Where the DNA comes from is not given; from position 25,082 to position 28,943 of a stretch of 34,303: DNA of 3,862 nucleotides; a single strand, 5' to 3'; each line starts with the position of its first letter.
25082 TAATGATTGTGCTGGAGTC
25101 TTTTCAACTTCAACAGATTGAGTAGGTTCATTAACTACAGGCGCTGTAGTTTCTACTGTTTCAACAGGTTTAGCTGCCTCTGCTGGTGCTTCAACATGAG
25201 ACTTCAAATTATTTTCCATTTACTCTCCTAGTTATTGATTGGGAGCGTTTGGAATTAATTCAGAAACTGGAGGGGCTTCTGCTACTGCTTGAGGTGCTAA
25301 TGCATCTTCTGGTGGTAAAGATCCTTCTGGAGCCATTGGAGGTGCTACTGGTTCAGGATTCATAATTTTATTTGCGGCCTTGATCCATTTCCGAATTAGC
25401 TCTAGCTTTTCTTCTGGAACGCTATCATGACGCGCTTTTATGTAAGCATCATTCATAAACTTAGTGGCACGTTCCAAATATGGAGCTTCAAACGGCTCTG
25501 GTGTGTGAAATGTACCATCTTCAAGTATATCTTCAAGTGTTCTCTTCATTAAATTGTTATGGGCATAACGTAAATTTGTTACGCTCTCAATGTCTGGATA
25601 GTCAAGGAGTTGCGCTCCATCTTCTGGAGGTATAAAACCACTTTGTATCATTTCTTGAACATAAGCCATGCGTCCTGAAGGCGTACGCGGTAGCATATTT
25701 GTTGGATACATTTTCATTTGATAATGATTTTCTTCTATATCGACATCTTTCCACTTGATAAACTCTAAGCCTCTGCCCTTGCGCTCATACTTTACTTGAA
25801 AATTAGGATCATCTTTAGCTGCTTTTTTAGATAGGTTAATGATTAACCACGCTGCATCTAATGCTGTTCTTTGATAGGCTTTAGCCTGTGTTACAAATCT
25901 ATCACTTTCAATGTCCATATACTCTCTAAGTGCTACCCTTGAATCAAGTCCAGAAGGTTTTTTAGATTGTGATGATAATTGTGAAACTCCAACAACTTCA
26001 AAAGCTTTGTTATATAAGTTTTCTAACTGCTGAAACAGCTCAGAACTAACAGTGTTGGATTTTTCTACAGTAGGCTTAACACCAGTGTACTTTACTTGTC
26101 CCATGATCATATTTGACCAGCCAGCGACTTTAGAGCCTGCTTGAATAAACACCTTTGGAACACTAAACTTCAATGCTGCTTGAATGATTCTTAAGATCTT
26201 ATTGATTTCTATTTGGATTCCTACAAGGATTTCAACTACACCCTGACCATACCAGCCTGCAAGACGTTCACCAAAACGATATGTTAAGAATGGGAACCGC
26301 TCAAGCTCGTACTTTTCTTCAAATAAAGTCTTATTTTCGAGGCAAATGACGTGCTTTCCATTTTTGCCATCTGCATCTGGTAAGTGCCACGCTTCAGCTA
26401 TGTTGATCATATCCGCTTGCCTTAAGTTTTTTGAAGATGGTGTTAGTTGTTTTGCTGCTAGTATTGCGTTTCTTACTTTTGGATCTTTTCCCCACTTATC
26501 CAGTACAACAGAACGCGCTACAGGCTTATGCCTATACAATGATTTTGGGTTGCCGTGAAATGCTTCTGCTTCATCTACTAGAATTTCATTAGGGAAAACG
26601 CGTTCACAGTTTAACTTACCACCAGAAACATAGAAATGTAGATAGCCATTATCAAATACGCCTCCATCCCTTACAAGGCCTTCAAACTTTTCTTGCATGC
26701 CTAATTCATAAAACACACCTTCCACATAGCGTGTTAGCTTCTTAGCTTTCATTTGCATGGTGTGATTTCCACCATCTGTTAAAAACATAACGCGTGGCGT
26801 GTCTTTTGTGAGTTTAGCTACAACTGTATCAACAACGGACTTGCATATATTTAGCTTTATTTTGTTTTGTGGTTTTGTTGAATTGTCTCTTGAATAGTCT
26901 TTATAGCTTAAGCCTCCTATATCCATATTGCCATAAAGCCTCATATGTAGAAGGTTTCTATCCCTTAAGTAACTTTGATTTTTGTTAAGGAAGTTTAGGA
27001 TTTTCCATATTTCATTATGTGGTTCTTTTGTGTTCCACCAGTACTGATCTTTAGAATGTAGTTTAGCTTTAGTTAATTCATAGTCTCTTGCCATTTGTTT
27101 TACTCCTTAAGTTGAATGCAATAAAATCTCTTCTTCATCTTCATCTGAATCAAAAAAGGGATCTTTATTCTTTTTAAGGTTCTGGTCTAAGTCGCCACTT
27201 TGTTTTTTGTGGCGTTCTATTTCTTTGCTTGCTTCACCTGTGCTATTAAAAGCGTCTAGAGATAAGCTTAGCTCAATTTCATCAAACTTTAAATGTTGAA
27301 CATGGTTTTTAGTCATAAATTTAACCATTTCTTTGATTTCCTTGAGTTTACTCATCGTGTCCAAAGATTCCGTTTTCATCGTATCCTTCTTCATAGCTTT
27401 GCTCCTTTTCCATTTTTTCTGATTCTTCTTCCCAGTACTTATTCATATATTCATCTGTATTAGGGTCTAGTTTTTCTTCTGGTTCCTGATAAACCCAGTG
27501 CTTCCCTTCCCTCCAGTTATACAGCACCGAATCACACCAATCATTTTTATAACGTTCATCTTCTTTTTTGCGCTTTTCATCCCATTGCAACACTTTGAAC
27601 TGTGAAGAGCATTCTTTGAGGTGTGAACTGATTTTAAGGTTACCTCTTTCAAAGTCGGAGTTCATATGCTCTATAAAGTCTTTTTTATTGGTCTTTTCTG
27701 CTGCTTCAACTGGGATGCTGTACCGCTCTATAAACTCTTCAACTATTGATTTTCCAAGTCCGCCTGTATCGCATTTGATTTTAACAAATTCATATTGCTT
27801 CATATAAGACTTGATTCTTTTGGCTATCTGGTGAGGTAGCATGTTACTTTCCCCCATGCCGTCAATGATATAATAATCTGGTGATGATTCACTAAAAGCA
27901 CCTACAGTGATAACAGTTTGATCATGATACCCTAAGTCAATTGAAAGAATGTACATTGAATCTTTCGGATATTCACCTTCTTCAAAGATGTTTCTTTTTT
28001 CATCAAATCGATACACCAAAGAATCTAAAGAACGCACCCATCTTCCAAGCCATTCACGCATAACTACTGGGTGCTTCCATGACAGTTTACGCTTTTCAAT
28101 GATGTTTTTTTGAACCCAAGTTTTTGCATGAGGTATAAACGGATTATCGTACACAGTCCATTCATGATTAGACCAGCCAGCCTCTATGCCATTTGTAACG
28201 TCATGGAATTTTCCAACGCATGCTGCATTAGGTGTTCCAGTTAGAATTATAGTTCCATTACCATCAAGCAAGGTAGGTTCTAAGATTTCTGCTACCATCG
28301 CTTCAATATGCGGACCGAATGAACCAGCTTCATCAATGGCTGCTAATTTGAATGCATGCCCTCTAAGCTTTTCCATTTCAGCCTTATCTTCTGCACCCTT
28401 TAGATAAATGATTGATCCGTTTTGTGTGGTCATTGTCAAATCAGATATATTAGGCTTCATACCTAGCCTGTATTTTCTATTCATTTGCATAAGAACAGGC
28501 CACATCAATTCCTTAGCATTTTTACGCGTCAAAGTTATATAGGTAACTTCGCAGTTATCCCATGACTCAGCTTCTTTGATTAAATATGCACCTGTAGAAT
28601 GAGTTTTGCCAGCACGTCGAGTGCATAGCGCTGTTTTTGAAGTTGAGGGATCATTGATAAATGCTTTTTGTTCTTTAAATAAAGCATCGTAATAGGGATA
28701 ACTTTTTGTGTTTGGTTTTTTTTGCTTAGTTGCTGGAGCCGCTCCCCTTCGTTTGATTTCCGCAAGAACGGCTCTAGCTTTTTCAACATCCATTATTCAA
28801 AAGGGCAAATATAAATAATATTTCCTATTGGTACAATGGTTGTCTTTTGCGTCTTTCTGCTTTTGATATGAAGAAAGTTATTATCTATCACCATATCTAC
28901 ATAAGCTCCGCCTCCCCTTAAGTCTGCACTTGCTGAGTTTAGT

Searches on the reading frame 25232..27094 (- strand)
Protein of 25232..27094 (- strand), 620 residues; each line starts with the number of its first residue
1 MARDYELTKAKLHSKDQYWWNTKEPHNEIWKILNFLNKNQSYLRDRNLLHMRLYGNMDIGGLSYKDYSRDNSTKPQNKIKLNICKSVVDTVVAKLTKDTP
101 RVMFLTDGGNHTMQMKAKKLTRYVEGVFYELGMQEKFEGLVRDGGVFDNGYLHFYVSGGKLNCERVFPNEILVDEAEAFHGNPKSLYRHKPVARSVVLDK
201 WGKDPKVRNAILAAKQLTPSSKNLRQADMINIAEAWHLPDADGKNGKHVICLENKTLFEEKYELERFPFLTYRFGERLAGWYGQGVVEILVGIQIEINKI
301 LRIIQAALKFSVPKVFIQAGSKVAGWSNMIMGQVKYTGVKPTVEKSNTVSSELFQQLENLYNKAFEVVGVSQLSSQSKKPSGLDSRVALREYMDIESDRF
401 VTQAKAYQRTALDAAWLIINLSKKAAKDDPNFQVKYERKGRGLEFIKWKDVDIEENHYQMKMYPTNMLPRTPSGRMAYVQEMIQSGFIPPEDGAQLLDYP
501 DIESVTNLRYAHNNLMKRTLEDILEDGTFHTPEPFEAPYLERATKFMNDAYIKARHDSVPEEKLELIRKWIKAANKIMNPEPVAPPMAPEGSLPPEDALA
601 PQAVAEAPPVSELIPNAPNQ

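Call 9: search_protein_families(library=phrogs, proteins=[window:25232-27094:-], max_evalue=0.001)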
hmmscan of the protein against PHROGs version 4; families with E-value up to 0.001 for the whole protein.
window:25232-27094:- (620 aa): 2 families
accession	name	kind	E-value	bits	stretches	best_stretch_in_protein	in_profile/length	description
phrog_332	-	connector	1e-10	41.6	1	111-380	101-384/560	head-tail adaptor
phrog_1216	-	head and packaging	0.00065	19.3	0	221-303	290-377/714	portal protein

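Call 62: search_dna_similar(query=window:25232-27094:-, collection=phages, mode=protein, max_rows=15, max_evalue=0.001)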
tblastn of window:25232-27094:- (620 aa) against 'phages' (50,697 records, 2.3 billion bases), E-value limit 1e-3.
Records with a match: 9; places in all: 9; records where one place covers at least 80% of the query: 0.
Best place of each record, by identity: <60% 9.
By first word of the organism name: Arthrobacter 8; Cellulosimicrobium 1.
By host as written in the record: Arthrobacter sp. ATCC 21022 8; Cellulosimicrobium sp. 1.
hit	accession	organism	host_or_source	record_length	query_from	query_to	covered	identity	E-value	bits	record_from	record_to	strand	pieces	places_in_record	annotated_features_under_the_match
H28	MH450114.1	Arthrobacter phage Brad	Arthrobacter sp. ATCC 21022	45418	209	518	50%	22.7%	7e-7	59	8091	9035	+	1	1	13: portal protein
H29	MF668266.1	Arthrobacter phage Adat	Arthrobacter sp. ATCC 21022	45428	209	518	50%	22.7%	7e-7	59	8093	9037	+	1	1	portal protein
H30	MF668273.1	Arthrobacter phage GurgleFerb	Arthrobacter sp. ATCC 21022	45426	209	518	50%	22.7%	7e-7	59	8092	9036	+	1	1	portal protein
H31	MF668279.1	Arthrobacter phage Nellie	Arthrobacter sp. ATCC 21022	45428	209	518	50%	22.7%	7e-7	59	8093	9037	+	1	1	portal protein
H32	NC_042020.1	Arthrobacter phage Adat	Arthrobacter sp. ATCC 21022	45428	209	518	50%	22.7%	7e-7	59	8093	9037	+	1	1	portal protein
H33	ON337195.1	Arthrobacter phage Casserole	Arthrobacter sp. ATCC 21022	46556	209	518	50%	22.7%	2e-6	57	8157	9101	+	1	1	13: portal protein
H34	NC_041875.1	Arthrobacter phage Jasmine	Arthrobacter sp. ATCC 21022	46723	209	518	50%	22.4%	2e-6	57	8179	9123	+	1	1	15: portal protein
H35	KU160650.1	Arthrobacter phage Jasmine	Arthrobacter sp. ATCC 21022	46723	209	518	50%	22.4%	2e-6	57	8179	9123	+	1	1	15: portal protein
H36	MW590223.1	Cellulosimicrobium phage DS1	Cellulosimicrobium sp.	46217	209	498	47%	21.5%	1e-4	51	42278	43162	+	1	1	hypothetical protein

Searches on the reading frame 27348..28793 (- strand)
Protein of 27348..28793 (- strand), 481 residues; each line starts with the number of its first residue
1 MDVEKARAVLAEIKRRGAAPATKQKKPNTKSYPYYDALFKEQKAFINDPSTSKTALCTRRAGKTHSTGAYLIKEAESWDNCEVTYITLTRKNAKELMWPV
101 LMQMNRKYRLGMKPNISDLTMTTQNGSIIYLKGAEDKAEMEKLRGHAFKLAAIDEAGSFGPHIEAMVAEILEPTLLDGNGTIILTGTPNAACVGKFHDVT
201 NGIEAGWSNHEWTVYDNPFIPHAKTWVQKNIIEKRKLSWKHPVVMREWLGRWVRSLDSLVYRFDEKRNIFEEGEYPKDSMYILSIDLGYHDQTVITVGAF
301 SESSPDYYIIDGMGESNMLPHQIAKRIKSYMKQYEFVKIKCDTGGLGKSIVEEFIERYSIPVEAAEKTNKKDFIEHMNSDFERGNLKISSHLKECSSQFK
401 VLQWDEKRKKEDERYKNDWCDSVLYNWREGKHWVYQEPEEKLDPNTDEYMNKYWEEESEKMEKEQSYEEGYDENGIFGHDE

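Call 9: search_protein_families(library=phrogs, proteins=[window:27348-28793:-], max_evalue=0.001)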
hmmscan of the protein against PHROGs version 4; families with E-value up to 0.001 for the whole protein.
window:27348-28793:- (481 aa): 4 families
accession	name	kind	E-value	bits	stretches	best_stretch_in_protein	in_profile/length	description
phrog_979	-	head and packaging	6.5e-10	39.3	1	22-159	138-276/642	terminase large subunit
phrog_5653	-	head and packaging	8.6e-08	33.1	1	261-426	11-176/199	terminase large subunit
phrog_7579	-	head and packaging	4.2e-05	23.9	1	42-207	9-168/239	terminase large subunit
phrog_10250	-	head and packaging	0.00017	22.4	1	244-413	10-194/228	terminase large subunit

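Call 61: search_dna_similar(query=window:27348-28793:-, collection=phages, mode=protein, max_rows=15, max_evalue=0.001)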
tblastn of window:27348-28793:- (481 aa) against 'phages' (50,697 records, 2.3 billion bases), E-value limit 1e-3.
Records with a match: 286; places in all: 286; records where one place covers at least 80% of the query: 0.
Best place of each record, by identity: <60% 286.
By first word of the organism name: Escherichia 95; Salmonella 93; Vibrio 27; Proteus 10; Rhizobium 10; Phage 9; Klebsiella 8; Pelagibacter 7; Pseudomonas 6; Bacteriophage 5; and 11 more.
By host as written in the record: - 38; Escherichia coli 33; Salmonella enterica 18; Vibrio breoganii 15; Salmonella enterica subsp. enterica serovar Enteritidis 11; Salmonella sp. 10; Escherichia coli O157:H7 9; Escherichia coli K-12 7; and 87 more.
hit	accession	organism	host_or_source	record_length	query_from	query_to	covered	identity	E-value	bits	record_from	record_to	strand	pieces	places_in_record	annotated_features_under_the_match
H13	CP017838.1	Proteobacteria phage MWH-Nonnen-W8red 1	Silvanigrella aquatica Nonnen-W8red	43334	38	393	74%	22.4%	3e-4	49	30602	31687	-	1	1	record has no annotation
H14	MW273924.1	Pelagibacter phage HTVC100P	Candidatus Pelagibacter sp. HTCC7211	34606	56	323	56%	29.6%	3e-10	69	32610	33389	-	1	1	terminase large subunit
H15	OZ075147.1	Salmonella phage Tennessee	-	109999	27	402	78%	21.0%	9e-4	48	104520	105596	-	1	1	Phage terminase, large subunit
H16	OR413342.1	Salmonella phage EH1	Salmonella enterica subsp. enterica ...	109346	27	403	78%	20.7%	4e-4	49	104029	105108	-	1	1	terminase large subunit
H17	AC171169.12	Escherichia phage H8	-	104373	27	403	78%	20.7%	8e-4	48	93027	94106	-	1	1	record has no annotation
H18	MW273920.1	Pelagibacter phage HTVC024P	Candidatus Pelagibacter sp. HTCC1062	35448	56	323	56%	29.1%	2e-11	72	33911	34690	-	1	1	terminase large subunit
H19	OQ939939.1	Escherichia phage SUT_E1620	Escherichia coli K12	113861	27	403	78%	20.5%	8e-4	48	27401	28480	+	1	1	terminase large subunit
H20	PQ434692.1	Stenotrophomonas phage ANB28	Stenotrophomonas maltophilia B28B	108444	34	349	66%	24.2%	4e-12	75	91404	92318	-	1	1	hypothetical protein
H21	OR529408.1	Stenotrophomonas phage BUCTxx99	Stenotrophomonas maltophilia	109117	34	349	66%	24.2%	4e-12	75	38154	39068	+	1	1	terminase family protein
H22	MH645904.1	Vibrio phage vB_VpS_PG07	Vibrio parahaemolyticus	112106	46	389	72%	22.1%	4e-4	49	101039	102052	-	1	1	terminase large subunit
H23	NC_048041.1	Vibrio phage vB_VpS_PG07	Vibrio parahaemolyticus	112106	46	389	72%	22.1%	4e-4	49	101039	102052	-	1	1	terminase large subunit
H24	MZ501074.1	Escherichia phage HildyBeyeler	Escherichia coli K-12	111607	54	403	73%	21.6%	4e-4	49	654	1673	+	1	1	terminase large subunit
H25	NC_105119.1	Escherichia phage HildyBeyeler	Escherichia coli K-12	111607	54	403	73%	21.6%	4e-4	49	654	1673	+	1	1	terminase large subunit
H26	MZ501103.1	Escherichia phage SelmaRatti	Escherichia coli K-12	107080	54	403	73%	21.5%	2e-4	50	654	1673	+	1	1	terminase large subunit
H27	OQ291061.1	Salmonella phage Kenya-K45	Salmonella enterica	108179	54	403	73%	21.5%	2e-4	50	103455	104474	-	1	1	record has no annotation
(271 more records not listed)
